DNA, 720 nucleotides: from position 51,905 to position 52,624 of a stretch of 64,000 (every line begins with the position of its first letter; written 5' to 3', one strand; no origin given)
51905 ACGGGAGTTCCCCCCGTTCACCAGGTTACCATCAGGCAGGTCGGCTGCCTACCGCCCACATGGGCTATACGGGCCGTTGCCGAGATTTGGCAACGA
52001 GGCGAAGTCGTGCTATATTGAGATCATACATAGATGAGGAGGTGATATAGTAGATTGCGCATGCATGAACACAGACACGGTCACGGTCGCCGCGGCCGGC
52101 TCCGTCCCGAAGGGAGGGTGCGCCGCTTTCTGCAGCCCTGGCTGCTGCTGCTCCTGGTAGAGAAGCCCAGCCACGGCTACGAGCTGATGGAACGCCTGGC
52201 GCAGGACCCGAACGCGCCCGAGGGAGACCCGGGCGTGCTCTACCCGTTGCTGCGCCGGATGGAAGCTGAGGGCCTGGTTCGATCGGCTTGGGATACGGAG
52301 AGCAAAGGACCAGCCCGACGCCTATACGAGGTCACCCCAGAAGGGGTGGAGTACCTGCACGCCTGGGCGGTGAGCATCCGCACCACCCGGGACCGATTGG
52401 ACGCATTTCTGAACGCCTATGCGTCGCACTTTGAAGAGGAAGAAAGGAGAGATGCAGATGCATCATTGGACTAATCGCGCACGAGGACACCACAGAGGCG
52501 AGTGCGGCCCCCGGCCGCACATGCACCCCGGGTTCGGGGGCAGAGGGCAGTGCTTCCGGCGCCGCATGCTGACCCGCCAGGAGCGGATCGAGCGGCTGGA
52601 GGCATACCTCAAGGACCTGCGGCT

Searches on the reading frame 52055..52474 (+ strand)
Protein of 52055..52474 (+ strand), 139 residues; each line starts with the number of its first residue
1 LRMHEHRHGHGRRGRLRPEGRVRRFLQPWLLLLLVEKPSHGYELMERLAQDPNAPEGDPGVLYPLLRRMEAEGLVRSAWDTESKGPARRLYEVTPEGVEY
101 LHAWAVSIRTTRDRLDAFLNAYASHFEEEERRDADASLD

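Call 6: search_protein_families(library=pfam, proteins=[window:52055-52474:+], max_evalue=0.01)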
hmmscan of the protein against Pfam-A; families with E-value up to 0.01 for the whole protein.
window:52055-52474:+ (139 aa): 1 family
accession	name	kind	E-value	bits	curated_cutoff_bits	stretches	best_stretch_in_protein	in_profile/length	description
PF03551.20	PadR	-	1.8e-18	66.8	27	1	30-102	1-74/75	Transcriptional regulator PadR-like family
